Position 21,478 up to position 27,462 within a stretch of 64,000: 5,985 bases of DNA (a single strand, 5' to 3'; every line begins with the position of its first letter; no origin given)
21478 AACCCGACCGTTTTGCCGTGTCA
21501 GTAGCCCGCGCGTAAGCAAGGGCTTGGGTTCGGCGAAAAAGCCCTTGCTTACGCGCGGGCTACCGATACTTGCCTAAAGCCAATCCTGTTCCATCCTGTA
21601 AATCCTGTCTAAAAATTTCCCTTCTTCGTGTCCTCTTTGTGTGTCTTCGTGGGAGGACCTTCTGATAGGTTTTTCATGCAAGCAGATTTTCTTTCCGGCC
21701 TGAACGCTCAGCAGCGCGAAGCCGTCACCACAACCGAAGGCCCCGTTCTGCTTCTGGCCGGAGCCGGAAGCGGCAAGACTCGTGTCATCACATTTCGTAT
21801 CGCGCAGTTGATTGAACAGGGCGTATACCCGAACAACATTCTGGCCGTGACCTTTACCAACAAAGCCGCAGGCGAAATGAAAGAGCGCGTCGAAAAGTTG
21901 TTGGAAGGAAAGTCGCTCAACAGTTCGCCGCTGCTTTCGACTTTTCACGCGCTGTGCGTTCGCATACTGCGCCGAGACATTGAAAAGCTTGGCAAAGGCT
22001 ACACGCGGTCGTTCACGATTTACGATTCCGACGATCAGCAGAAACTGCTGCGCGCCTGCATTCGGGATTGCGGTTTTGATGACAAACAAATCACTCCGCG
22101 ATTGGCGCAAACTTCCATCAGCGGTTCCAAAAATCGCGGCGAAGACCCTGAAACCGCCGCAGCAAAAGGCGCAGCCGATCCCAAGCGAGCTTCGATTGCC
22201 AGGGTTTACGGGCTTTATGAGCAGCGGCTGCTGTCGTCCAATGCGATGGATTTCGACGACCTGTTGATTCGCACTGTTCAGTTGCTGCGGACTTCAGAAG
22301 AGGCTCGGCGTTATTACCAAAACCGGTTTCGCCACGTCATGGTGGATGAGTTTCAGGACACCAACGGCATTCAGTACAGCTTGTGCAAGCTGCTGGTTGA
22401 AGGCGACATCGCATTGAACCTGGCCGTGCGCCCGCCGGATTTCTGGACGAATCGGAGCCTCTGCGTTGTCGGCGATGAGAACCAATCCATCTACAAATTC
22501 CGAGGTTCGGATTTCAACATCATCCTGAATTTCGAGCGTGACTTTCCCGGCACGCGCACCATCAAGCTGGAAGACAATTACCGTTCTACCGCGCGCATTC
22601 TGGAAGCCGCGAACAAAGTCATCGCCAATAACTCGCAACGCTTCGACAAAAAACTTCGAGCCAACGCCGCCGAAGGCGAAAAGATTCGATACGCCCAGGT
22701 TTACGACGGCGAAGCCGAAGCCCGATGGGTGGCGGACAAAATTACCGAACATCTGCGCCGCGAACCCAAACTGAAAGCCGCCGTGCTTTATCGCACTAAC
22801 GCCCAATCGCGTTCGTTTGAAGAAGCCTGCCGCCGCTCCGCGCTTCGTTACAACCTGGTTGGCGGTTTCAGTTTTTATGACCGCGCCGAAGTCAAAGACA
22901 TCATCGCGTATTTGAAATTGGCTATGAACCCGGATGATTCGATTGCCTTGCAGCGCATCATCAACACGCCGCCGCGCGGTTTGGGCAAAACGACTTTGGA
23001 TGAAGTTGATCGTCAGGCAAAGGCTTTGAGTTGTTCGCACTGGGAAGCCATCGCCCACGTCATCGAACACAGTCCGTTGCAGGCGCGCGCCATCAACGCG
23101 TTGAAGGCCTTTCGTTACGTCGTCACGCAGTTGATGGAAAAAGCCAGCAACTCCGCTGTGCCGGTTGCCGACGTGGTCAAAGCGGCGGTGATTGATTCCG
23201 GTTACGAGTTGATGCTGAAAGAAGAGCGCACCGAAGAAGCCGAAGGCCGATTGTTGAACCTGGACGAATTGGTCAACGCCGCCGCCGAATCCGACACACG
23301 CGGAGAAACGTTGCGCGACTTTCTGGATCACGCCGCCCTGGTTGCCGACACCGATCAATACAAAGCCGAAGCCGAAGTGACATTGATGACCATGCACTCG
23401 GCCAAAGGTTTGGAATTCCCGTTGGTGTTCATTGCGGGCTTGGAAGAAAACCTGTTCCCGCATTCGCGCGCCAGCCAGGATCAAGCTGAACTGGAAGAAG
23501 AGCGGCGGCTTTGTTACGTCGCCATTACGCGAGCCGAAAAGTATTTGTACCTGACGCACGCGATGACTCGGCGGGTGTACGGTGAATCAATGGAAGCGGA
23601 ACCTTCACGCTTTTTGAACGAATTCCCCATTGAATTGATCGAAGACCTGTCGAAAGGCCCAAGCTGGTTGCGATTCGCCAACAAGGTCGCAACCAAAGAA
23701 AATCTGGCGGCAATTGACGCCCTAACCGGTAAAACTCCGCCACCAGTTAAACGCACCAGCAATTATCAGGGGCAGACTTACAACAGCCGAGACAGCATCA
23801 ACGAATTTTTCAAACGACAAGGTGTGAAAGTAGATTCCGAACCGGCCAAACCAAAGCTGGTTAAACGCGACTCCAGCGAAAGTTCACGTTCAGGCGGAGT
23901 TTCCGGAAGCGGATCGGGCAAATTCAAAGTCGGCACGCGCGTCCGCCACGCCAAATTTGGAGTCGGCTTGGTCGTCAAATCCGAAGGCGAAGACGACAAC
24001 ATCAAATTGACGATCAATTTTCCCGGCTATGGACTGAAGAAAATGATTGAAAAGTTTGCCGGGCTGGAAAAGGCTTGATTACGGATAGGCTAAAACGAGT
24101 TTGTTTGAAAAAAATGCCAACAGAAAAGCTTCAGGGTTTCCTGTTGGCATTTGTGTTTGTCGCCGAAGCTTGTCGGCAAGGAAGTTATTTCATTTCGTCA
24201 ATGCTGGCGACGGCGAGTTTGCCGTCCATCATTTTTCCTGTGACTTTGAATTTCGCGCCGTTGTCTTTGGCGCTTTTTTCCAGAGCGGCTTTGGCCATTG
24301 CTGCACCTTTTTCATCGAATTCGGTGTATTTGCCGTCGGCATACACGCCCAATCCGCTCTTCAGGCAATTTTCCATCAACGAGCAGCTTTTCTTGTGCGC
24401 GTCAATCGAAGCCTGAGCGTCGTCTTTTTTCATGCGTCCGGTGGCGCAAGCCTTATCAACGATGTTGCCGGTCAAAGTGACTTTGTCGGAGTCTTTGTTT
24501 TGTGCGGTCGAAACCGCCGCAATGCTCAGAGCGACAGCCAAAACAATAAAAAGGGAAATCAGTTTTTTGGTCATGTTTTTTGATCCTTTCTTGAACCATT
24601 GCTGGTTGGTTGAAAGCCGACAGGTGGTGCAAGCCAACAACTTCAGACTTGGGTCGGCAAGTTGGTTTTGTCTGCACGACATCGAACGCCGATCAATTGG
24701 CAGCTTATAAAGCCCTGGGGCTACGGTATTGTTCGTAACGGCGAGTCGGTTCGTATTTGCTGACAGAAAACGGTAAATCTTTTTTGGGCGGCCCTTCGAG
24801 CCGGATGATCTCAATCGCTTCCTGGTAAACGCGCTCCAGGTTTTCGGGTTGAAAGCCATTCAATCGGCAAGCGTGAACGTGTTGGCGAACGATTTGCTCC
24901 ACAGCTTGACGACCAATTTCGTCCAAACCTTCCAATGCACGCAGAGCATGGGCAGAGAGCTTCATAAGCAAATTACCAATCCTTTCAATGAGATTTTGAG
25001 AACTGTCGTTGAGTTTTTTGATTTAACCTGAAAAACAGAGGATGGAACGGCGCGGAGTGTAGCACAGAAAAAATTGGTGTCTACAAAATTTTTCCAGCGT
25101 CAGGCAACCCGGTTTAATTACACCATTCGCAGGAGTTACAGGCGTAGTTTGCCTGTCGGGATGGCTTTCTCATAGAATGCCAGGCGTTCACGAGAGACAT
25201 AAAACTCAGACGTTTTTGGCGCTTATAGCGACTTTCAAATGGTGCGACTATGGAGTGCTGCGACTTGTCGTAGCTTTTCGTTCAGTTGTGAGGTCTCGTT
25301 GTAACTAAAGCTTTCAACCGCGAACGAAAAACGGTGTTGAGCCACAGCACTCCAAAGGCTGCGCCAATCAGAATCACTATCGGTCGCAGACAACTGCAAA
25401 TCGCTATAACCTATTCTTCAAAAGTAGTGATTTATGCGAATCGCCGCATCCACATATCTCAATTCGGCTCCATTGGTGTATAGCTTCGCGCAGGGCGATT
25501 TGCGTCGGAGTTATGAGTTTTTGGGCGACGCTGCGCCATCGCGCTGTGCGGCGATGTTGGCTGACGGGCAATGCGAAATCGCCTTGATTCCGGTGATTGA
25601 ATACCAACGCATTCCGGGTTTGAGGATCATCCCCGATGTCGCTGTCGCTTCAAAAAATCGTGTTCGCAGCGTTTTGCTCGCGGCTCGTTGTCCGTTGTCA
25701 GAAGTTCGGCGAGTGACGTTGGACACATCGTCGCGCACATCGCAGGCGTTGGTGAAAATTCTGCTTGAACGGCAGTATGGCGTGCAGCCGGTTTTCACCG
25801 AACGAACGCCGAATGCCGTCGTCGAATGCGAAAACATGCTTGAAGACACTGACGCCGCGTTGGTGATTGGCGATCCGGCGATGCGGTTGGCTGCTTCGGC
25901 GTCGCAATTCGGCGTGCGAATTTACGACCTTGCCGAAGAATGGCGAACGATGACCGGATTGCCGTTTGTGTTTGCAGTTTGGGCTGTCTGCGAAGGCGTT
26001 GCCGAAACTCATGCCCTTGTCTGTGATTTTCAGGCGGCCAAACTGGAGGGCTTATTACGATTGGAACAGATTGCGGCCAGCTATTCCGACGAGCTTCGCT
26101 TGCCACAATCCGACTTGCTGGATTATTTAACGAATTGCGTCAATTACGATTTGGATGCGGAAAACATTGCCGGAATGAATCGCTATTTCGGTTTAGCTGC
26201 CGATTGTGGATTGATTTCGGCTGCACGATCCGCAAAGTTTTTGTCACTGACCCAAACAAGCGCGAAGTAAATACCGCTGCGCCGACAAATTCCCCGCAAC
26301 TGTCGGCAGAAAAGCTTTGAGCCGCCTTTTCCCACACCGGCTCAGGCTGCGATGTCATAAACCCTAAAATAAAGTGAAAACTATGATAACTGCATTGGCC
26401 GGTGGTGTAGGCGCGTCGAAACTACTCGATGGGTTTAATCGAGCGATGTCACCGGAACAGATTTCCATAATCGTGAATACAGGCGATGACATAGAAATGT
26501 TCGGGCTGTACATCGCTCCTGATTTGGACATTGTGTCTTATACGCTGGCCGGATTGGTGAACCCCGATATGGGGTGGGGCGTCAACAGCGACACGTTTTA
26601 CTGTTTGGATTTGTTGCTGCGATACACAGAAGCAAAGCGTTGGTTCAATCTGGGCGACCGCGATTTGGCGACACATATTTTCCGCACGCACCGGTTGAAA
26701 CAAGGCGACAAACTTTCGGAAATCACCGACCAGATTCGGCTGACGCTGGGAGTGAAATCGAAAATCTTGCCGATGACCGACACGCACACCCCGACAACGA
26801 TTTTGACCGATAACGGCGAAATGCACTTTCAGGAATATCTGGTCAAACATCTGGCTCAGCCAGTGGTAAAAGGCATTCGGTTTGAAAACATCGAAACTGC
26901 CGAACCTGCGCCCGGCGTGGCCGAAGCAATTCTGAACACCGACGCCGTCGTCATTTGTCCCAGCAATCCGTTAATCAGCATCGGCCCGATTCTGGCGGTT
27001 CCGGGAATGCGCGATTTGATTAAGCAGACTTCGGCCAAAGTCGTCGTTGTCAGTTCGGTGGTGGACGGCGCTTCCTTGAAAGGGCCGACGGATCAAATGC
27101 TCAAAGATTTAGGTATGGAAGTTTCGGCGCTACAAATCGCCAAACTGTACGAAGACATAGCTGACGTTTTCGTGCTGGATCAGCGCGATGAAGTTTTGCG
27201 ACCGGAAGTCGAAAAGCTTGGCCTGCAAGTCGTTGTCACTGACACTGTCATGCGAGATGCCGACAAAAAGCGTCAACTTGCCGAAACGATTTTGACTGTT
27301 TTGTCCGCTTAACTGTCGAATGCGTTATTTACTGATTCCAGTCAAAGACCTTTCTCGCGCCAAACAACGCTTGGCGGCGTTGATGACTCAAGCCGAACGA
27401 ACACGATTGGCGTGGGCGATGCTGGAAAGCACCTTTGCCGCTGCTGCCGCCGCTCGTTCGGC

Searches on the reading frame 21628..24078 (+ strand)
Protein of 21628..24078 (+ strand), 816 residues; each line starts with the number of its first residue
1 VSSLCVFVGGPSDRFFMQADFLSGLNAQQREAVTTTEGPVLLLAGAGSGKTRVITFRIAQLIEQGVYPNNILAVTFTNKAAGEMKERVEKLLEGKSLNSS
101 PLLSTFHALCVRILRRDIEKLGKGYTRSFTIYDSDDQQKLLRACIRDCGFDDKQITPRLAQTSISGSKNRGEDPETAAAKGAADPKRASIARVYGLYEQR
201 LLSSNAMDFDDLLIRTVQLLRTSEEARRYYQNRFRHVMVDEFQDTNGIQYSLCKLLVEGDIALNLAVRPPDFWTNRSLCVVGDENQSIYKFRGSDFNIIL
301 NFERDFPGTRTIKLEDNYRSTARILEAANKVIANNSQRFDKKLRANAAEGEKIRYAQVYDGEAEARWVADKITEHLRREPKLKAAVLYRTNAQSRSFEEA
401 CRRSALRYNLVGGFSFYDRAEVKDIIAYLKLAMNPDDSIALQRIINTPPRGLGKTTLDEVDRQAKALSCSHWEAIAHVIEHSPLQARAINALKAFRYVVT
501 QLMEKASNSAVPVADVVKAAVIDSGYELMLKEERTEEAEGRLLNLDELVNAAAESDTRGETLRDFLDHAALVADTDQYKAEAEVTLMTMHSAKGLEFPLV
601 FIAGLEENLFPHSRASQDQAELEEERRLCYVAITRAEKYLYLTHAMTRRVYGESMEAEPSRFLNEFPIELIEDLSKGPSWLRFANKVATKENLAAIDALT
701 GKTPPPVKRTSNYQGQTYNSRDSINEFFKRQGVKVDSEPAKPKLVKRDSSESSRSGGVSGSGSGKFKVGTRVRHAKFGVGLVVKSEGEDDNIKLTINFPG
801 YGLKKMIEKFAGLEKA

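Call 6: search_protein_families(library=pfam, proteins=[window:21628-24078:+], max_evalue=0.001)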
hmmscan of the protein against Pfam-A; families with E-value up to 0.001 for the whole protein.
window:21628-24078:+ (816 aa): 8 families
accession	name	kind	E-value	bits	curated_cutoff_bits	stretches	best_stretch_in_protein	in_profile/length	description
PF00580.27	UvrD-helicase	-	9.2e-86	288.3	23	1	25-307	1-271/271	UvrD/REP helicase N-terminal domain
PF13361.12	UvrD_C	-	2.6e-78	264.3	25.6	1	312-644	1-347/350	UvrD-like helicase C-terminal domain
PF13245.12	AAA_19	-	4.3e-22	79.2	25.1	1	29-292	1-134/134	AAA domain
PF21196.3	PcrA_UvrD_tudor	-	2e-12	47.2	23.9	1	768-815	1-48/48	PcrA/UvrD tudor domain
PF13538.12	UvrD_C_2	-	2e-10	40.8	27.4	1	584-643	2-52/52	UvrD-like helicase C-terminal domain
PF01443.25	Viral_helicase1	-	4.9e-05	23.7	21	0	562-641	159-225/228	Viral superfamily 1 RNA helicase core domain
PF13604.12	AAA_30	-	0.00025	21.3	27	0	25-88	2-66/191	AAA domain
PF13086.12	AAA_11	-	0.0004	20.7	27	1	25-128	2-104/257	AAA domain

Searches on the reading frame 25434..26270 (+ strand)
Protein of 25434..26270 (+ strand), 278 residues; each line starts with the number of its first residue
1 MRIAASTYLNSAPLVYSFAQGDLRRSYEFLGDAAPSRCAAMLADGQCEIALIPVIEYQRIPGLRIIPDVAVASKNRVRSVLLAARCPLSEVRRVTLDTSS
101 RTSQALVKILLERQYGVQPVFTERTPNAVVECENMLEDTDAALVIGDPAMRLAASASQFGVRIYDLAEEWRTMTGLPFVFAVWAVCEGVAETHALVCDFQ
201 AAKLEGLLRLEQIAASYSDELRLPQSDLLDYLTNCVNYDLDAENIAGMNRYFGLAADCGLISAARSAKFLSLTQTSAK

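Call 6: search_protein_families(library=pfam, proteins=[window:25434-26270:+], max_evalue=0.001)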
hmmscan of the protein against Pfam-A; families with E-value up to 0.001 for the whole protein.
window:25434-26270:+ (278 aa): 1 family
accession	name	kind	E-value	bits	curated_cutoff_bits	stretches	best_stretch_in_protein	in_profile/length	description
PF02621.19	VitK2_biosynth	-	3.7e-48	164.6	26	1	1-256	1-251/252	Menaquinone biosynthesis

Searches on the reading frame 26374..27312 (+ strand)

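Call 6: search_protein_families(library=pfam, proteins=[window:26374-27312:+], max_evalue=0.001)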
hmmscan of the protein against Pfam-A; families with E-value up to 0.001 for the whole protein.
window:26374-27312:+ (312 aa): 1 family
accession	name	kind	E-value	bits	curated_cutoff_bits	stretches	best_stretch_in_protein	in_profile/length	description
PF01933.23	CofD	-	7.3e-51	173.5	30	1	5-291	1-274/290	2-phospho-L-lactate transferase CofD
